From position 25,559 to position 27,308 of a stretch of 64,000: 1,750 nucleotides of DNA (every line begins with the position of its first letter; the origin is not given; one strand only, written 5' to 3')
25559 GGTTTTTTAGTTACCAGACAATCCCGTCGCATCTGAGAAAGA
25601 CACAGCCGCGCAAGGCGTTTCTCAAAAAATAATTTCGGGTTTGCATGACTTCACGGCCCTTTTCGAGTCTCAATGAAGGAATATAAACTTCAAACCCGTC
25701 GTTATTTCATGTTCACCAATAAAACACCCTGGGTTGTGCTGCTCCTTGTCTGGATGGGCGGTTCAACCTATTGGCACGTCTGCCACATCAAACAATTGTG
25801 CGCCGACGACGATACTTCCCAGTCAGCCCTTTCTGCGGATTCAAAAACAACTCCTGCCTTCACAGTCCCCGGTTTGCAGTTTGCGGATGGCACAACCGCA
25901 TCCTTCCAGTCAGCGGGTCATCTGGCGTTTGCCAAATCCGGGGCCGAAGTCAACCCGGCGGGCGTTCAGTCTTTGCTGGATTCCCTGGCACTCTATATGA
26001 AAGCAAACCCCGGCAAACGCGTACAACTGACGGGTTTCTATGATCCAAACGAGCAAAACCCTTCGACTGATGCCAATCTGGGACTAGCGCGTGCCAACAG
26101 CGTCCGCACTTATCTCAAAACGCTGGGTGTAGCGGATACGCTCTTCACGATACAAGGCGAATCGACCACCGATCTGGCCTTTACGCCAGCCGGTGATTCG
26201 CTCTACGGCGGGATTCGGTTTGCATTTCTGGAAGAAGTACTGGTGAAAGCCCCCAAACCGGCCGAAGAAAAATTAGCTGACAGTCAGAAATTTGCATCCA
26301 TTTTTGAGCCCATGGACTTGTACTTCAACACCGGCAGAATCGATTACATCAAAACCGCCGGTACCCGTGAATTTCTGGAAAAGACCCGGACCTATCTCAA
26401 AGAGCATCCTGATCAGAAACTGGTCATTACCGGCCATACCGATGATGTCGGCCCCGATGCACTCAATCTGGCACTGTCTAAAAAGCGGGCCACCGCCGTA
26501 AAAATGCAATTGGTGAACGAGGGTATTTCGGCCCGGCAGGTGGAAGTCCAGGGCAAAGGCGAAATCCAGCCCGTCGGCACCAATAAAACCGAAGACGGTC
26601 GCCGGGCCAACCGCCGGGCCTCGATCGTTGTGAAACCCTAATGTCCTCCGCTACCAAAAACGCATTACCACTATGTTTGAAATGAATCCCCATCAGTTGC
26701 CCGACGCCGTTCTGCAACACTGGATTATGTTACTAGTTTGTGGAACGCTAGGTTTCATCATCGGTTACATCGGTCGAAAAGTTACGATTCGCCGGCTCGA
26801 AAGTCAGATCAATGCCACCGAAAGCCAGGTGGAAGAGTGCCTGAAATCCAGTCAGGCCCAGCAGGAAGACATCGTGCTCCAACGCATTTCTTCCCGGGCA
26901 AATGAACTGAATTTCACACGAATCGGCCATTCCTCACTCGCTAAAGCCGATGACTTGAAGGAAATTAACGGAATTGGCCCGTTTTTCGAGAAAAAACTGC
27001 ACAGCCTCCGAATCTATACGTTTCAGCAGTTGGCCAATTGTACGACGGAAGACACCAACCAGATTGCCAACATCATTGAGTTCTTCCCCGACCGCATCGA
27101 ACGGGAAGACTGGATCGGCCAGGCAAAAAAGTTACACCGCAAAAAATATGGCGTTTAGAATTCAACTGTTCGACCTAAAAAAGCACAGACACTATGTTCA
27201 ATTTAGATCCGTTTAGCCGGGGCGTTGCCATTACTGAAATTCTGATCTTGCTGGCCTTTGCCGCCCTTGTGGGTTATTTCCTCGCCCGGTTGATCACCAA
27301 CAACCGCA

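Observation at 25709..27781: Uncharacterised three-gene envelope module: TM-anchored double-OmpA protein plus twin TM-anchored HhH proteins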

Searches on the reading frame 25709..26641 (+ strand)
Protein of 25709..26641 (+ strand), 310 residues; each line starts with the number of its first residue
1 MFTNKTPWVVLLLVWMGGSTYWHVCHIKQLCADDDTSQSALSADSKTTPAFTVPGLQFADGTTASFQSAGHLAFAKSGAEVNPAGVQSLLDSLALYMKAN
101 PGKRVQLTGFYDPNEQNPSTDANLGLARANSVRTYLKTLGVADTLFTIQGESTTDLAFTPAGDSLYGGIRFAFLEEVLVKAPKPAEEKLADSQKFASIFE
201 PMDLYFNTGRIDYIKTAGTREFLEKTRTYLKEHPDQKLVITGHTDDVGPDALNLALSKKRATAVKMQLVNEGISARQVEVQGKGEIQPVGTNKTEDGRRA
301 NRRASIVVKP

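Call 3: search_protein_families(library=pfam, proteins=[window:25709-26641:+], max_evalue=1)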
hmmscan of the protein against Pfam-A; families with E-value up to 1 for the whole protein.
window:25709-26641:+ (310 aa): 1 family
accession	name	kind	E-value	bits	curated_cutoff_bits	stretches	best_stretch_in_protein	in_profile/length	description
PF00691.25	OmpA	-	4.8e-29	101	27.2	2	216-302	10-98/98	OmpA family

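Call 4: search_protein_families(library=ncbifam, proteins=[window:25709-26641:+], max_evalue=1)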
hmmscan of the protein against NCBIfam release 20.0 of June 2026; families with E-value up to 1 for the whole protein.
window:25709-26641:+ (310 aa): 41 families (the best 25 are shown)
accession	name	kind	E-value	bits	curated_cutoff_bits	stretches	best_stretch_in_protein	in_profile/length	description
NF053611.1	YiaD_Gzip_OmpA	equivalog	2.9e-36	125.1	175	2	202-308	102-206/206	YiaD family glycine zipper/OmpA-like lipoprotein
NF053612.1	anchor_PA1041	equivalog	3.7e-28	99.1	250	2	216-308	143-235/236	PA1041 family peptidoglycan-binding anchor lipoprotein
NF053613.1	OMP_toxin_LptF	equivalog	2e-27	96.5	400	2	203-307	142-244/256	lipotoxin F family OmpA-related lipoprotein LptF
NF053585.1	OMP_LP_YfiB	equivalog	1.5e-26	93.2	128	2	222-309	74-161/163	outer membrane lipoprotein YfiB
TIGR02802.1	Pal_lipo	equivalog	3.4e-25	88.2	125.35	2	218-307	14-103/104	peptidoglycan-associated lipoprotein Pal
NF045787.1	OmpABordt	equivalog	1.4e-23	83.6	200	1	214-307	96-188/194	outer membrane protein OmpA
TIGR03350.1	type_VI_ompA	equivalog_domain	3.7e-22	78.7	139.8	2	219-308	45-137/137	type VI secretion system protein TssL, long form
NF007804.1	PRK10510.1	equivalog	3.4e-21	75.6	307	2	214-310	123-218/219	OmpA family lipoprotein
NF008067.1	PRK10802.1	equivalog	1.7e-20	73.6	261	2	218-307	81-170/171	peptidoglycan-associated lipoprotein Pal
TIGR03789.1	pdsO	hypoth_equivalog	1.3e-18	67.6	152.2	2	201-305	138-240/243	sortase-associated OmpA-like protein PdsO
NF045788.1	Omp38Acinit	equivalog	2.3e-16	59.8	500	1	205-306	244-344/354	outer membrane protein Omp38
NF005999.0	PRK08126.1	subfamily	4.4e-16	58.7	571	1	237-308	355-430/432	hypothetical protein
NF008071.1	PRK10808.1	equivalog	5.2e-16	58.9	277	1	170-299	202-328/358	porin OmpA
NF006541.1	PRK09038.1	equivalog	9.6e-16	58.2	283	1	203-309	142-249/253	flagellar motor protein MotD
NF033763.1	exchanger_TraB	exception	1.9e-15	55.9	700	1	222-310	410-499/522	outer membrane exchange protein TraB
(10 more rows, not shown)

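Call 25: search_solved_structures(query=window:25709-26641:+, max_evalue=0.001)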
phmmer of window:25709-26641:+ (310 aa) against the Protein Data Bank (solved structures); distinct sequences matched with E-value up to 0.001: 50.
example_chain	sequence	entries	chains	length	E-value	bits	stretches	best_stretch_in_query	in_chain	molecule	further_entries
5wtp_A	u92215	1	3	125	1.7e-16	63.7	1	204-306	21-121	OmpA family protein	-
5wtl_A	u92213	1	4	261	7.2e-16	61.6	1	203-306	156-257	OmpA family protein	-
5u1h_A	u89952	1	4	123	1e-14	57.9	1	223-307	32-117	Outer membrane porin F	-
2lbt_A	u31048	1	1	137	5e-14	55.6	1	212-308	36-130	Uncharacterized protein Rv0899/MT0922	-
2k1s_A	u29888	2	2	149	7.7e-14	54.9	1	213-310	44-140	Inner membrane lipoprotein yiaD | Probable lipoprotein YiaD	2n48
2lca_A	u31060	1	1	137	8e-14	54.9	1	219-308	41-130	Uncharacterized protein Rv0899/MT0922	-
2kgw_A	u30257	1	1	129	8.3e-14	54.8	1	219-308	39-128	Outer membrane protein A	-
3td3_A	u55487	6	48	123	2.1e-13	53.5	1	204-305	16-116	Outer membrane protein omp38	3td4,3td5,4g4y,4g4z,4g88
2l26_A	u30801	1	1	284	2.8e-13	53.1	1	184-308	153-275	Uncharacterized protein Rv0899/MT0922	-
4pwt_A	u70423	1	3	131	3.7e-12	49.4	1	218-307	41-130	Peptidoglycan-associated lipoprotein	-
4r40_B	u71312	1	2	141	4.6e-12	49.1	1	218-307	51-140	Peptidoglycan-associated lipoprotein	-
7rjj_A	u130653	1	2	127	4.9e-12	49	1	206-308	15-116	OmpA family protein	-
2hqs_H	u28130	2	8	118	2e-11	47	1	205-307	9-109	Peptidoglycan-associated lipoprotein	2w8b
1oap_A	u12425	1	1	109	2e-11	47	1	205-307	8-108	PEPTIDOGLYCAN-ASSOCIATED LIPOPROTEIN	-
9rle_P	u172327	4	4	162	3.8e-11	46.1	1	204-307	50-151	Peptidoglycan-associated lipoprotein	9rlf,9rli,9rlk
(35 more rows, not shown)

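Call 30: find_homologous_proteins(query=window:25709-26641:+, region=1-200, max_evalue=0.001)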
Query window:25709-26641:+, residues 1-200 (200 aa): 31 proteins with E <= 0.001 among 885 candidates.
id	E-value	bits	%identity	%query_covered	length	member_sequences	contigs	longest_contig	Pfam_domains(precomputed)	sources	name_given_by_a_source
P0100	1.1e-122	425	92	100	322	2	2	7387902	PF00691.26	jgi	jgi:OOP family OmpA-OmpF porin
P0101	9.4e-120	415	92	100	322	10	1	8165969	PF00691.26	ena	-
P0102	7.6e-102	357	79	100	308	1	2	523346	PF00691.26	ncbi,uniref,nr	ncbi:OmpA family protein [Larkinella terrae]|uniref:OmpA family protein n=1 Tax=Larkinella terrae Ta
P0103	6.8e-99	347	75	100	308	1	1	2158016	PF00691.26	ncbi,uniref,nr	ncbi:OmpA family protein [Larkinella rosea]|uniref:Flagellar motor protein MotB n=1 Tax=Larkinella r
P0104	1.6e-98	346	78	100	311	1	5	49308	PF00691.26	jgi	jgi:OOP family OmpA-OmpF porin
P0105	8.6e-91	321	71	100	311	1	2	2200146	PF00691.26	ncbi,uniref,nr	ncbi:hypothetical protein GCM10028803_20000 [Larkinella knui]|uniref:Flagellar motor protein MotB n=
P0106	7.5e-85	301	67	100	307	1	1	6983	PF00691.26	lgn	-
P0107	9.2e-84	298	67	100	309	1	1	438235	PF00691.26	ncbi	ncbi:hypothetical protein GCM10027347_41080 [Larkinella harenae]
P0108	3.5e-83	296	65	100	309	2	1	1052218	PF00691.26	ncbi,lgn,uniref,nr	ncbi:OOP family OmpA-OmpF porin [Larkinella arboricola]|uniref:OOP family OmpA-OmpF porin n=1 Tax=La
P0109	1.4e-80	287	73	87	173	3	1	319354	PF00691.26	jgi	jgi:OOP family OmpA-OmpF porin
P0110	1.4e-79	284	65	100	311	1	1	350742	PF00691.26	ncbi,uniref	ncbi:OmpA family protein [Larkinella sp. VNQ87]|uniref:OmpA family protein n=1 Tax=Larkinella sp. VN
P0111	5.9e-76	272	65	100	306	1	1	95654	PF00691.26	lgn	-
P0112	1.4e-74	268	61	100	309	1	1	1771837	PF00691.26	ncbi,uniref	ncbi:OmpA family protein [Larkinella bovis]|uniref:OmpA family protein n=1 Tax=Larkinella bovis TaxI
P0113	3.2e-51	192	46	99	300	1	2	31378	PF00691.26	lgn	-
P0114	8.0e-51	190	45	100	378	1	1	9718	PF00691.26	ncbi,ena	-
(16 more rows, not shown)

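Call 41: predict_structure(alignment_id=A1)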
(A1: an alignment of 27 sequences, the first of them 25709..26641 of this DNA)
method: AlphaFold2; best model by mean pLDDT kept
length: 310 residues; sequences in the alignment: 27
mean_pLDDT: 78.6   pTM: 0.44
mean pLDDT of the five models: 78.6, 77.6, 77.3, 75.7, 71.4
residues with pLDDT >= 90: 92; 70-90: 156; 50-70: 22; < 50: 40
segments of 3 or more residues with pLDDT < 50: 1-3, 26-53, 176-183
pLDDT, mean of each block of 10 residues (from residue 1): 59 72 51 34 33 65 76 79 83 87 86 86 91 91 90 80 74 55 68 90 85 89 95 95 87 86 93 94 86 83 90
secondary structure, 60 per line:
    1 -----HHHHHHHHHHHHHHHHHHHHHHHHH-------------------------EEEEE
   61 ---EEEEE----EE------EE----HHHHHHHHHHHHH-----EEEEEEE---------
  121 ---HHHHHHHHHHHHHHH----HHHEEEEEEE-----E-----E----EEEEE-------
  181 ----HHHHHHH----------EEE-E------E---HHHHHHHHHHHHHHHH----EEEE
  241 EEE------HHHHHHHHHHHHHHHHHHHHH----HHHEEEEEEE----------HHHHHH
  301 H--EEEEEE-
elements in order: H6-30 E56-60 E64-68 H87-99 E105-111 H124-138 E146-152 E169-173 H185-191 E202-204 H217-232 E237-243 H250-270 E278-284 H295-301 E304-309

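Call 45: fold_search(model_id=the predicted structure, library=pdb)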
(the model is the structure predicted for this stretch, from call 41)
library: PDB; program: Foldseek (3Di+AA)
matches with E <= 10: 733; with E <= 0.001: 121
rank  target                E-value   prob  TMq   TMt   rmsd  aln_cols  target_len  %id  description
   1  5u1h_A                1.7e-11  1.00  0.31  0.72   4.9       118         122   34  Crystal structure of the C-terminal peptidoglycan binding domain of OprF (PA1777) from Pseudomonas aeruginosa (released 2017-01-11)
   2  5u1h_C                2.1e-11  1.00  0.31  0.72   2.7       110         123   34  Crystal structure of the C-terminal peptidoglycan binding domain of OprF (PA1777) from Pseudomonas aeruginosa (released 2017-01-11)
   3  5wtp_B                1.7e-10  1.00  0.29  0.64   7.6       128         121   33  Crystal structure of the C-terminal domain of outer membrane protein A (OmpA) from Capnocytophaga gingivalis (released 2017-12-13)
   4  3td3_H                1.8e-10  1.00  0.31  0.71   2.7       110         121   37  Crystal structure of OmpA-like domain from Acinetobacter baumannii in complex with glycine (released 2011-10-26)
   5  3td3_D                2.4e-10  1.00  0.31  0.71   2.7       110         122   37  Crystal structure of OmpA-like domain from Acinetobacter baumannii in complex with glycine (released 2011-10-26)
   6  3td3_A                2.4e-10  1.00  0.31  0.72   2.7       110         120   37  Crystal structure of OmpA-like domain from Acinetobacter baumannii in complex with glycine (released 2011-10-26)
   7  5wtl_D                3.2e-10  1.00  0.29  0.35   5.4       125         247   34  Crystal structure of the periplasmic portion of outer membrane protein A (OmpA) from Capnocytophaga gingivalis (released 2017-12-13)
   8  6jfw_A                4.6e-10  1.00  0.30  0.62   3.2       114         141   26  Crystal structure of PA0833 periplasmic domain from Pseudomonas aeruginosa reveals an unexpected enlarged peptidoglyca (released 2019-03-20)
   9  5wtp_C                4.8e-10  1.00  0.29  0.64   7.5       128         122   33  Crystal structure of the C-terminal domain of outer membrane protein A (OmpA) from Capnocytophaga gingivalis (released 2017-12-13)
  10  3td5_A                5.8e-10  1.00  0.31  0.73   2.6       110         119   37  Crystal structure of OmpA-like domain from Acinetobacter baumannii in complex with L-Ala-gamma-D-Glu-m-DAP-D-Ala-D-Ala (released 2011-10-26)
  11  5wtl_C                7.8e-10  1.00  0.29  0.34   5.3       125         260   34  Crystal structure of the periplasmic portion of outer membrane protein A (OmpA) from Capnocytophaga gingivalis (released 2017-12-13)
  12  3td4_B                9.3e-10  1.00  0.31  0.71   2.7       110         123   37  Crystal structure of OmpA-like domain from Acinetobacter baumannii in complex with diaminopimelate (released 2011-10-26)
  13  5n2c_A                1.2e-09  1.00  0.31  0.72   2.8       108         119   30  Crystal structure of the peptidoglycan-associated lipoprotein from Burkholderia cenocepacia (released 2017-07-26)
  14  5wtp_A                1.5e-09  1.00  0.28  0.62   6.0       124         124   35  Crystal structure of the C-terminal domain of outer membrane protein A (OmpA) from Capnocytophaga gingivalis (released 2017-12-13)
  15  4b5c_A                1.8e-09  1.00  0.31  0.73   2.7       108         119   32  Crystal structure of the peptidoglycan-associated lipoprotein from Burkholderia pseudomallei (released 2013-08-14)
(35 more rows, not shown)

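Call 79: search_protein_families(library=padloc, proteins=[window:25709-26641:+], max_evalue=0.01)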
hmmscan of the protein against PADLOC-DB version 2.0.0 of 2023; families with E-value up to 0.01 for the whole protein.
window:25709-26641:+ (310 aa): 4 families
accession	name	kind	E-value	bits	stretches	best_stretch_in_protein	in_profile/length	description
PDLC00651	ZorB3|ZorB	-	9.6e-11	39.6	1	226-307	115-201/215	MotB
PDLC00609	ZorB1|ZorB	-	6.1e-09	33.7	1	237-306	135-212/232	MotB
PDLC00612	ZorB1|ZorB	-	2.5e-07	28.5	1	238-303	187-261/293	MotB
PDLC00610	ZorB1|ZorB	-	0.0044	14.6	0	237-304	149-230/254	MotB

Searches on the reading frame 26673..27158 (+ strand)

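Call 3: search_protein_families(library=pfam, proteins=[window:26673-27158:+], max_evalue=1)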
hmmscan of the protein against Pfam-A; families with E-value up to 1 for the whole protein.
window:26673-27158:+ (161 aa): 6 families
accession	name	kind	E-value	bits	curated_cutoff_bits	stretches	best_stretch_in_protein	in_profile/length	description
PF11731.14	Cdd1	-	0.033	14.8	25.5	1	91-126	4-39/86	Pathogenicity locus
PF14520.12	HHH_5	-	0.057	14.3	27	1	93-127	2-36/57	Helix-hairpin-helix domain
PF14229.12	DUF4332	-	0.062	13.9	23.2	0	100-130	2-32/122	Domain of unknown function (DUF4332)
PF06305.16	LapA_dom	-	0.072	13.4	28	1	22-54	32-64/64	Lipopolysaccharide assembly protein A domain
PF22931.4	SAM_TNK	-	0.081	13.4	25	0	77-98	19-40/56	SAM domain-like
PF20451.3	Calmod_bind_M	-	0.15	13.1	24.5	1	95-136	9-49/67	Calmodulin binding protein central domain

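Call 4: search_protein_families(library=ncbifam, proteins=[window:26673-27158:+], max_evalue=1)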
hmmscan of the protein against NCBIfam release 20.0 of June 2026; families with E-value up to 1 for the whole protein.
window:26673-27158:+ (161 aa): 7 families
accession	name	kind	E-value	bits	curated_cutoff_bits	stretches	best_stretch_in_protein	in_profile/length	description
NF009040.0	PRK12373.1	equivalog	3.2e-17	63.3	514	1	60-156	289-385/400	NADH-quinone oxidoreductase subunit E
NF008915.0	PRK12278.1-1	equivalog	1.5e-13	51.2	281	1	88-155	148-214/216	50S ribosomal protein L21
NF008916.0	PRK12278.1-4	equivalog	1.2e-12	48.2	193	1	61-154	128-221/223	50S ribosomal protein L21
NF008966.0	PRK12311.1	equivalog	3.9e-12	45.9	526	1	74-155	255-330/334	30S ribosomal protein S2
NF045508.1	PhasinPhaH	equivalog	9.5e-11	42.3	250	1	43-155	118-232/234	phasin PhaH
TIGR03491.1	TIGR03491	subfamily_domain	0.0012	17.9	97.45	1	44-135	164-250/462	TM0106 family RecB-like putative nuclease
NF002882.0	PRK03348.1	equivalog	0.015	14.1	389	1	94-130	181-217/461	DNA polymerase IV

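Call 79: search_protein_families(library=padloc, proteins=[window:26673-27158:+], max_evalue=0.01)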
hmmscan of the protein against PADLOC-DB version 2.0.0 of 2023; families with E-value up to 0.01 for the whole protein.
window:26673-27158:+ (161 aa): 0 families
